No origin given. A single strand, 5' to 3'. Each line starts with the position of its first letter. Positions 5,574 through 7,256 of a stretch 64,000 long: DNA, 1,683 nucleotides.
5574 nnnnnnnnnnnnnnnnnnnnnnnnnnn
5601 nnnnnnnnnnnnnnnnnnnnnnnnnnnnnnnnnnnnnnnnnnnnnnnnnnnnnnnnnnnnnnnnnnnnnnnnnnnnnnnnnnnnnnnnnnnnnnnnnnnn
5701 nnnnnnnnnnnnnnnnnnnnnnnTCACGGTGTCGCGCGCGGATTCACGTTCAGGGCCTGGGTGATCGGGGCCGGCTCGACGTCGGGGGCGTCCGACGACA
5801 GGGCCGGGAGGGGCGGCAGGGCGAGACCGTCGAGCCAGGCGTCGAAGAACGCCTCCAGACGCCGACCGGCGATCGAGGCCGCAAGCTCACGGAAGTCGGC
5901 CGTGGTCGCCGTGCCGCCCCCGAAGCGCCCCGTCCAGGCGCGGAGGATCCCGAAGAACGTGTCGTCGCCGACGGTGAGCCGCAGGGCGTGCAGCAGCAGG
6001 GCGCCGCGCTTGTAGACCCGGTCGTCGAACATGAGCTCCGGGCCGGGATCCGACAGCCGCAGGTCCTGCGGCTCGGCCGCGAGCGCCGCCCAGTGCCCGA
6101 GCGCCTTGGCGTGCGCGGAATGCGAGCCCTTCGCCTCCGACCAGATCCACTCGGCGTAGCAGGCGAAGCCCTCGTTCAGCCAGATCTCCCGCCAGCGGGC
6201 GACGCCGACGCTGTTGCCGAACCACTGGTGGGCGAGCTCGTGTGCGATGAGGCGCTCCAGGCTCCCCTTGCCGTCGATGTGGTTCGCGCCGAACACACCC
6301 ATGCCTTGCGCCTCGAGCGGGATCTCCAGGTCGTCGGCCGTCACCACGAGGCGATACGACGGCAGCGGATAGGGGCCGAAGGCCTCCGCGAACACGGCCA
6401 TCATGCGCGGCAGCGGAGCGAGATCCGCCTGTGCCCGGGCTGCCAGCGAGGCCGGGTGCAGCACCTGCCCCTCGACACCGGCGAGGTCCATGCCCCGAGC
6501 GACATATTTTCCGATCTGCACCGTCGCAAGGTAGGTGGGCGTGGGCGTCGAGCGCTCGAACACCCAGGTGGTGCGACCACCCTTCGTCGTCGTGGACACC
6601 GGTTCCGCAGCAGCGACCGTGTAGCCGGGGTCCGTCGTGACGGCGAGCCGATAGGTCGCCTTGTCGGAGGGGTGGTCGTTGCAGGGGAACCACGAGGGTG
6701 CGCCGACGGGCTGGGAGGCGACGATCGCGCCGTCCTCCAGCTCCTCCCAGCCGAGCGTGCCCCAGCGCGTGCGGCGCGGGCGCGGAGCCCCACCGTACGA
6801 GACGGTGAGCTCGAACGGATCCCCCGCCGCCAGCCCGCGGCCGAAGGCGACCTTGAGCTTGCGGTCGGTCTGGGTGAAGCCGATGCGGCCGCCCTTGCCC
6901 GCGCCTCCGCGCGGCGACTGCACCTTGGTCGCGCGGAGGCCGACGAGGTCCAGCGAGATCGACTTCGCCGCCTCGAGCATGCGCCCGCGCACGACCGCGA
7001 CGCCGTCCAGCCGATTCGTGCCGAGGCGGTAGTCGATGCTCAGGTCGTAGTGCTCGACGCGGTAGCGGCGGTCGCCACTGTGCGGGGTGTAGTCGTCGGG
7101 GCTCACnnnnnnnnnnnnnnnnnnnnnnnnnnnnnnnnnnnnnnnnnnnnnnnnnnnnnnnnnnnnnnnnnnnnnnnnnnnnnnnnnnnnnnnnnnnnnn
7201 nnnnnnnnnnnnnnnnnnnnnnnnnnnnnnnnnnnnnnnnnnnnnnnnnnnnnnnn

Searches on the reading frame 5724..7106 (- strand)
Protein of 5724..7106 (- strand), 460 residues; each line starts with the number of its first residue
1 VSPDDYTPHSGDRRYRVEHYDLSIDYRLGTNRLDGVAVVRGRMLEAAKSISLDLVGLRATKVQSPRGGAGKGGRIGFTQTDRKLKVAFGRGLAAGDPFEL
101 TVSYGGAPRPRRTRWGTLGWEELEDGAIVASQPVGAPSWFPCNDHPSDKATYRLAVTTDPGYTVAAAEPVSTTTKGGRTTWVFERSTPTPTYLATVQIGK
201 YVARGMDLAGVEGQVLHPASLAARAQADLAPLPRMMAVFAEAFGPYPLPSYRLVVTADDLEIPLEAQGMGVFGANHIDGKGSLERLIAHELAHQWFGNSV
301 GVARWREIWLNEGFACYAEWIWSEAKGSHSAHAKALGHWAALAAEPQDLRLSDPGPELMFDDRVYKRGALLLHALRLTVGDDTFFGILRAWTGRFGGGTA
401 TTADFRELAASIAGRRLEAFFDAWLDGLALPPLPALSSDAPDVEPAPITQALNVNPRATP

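Call 7: search_protein_families(library=pfam, proteins=[window:5724-7106:-], max_evalue=0.001)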
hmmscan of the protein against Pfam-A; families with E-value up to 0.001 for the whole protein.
window:5724-7106:- (460 aa): 2 families
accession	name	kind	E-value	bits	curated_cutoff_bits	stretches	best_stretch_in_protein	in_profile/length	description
PF01433.26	Peptidase_M1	-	4.9e-27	95.4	27.7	1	234-424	8-218/218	Peptidase family M1 domain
PF17900.6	Peptidase_M1_N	-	2.6e-16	60.7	25.8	1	18-193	3-186/186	Peptidase M1 N-terminal domain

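Call 26: search_protein_families(library=ncbifam, proteins=[window:5724-7106:-], max_evalue=0.01)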
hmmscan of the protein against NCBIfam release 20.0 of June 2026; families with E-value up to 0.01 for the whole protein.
window:5724-7106:- (460 aa): 4 families
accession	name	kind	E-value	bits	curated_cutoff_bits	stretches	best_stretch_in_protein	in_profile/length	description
TIGR02412.1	pepN_strep_liv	equivalog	2.8e-26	92.1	591.2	1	139-426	132-440/832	aminopeptidase N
TIGR02411.1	leuko_A4_hydro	equivalog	6e-25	88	761.7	1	82-407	79-415/600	leukotriene-A(4) hydrolase/aminopeptidase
TIGR02414.1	pepN_proteo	equivalog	8.6e-08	30.8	718.2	1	282-329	284-331/868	aminopeptidase N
NF033876.2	flagella_HExxH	equivalog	0.0045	16.5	205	1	280-323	126-168/384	flagellinolysin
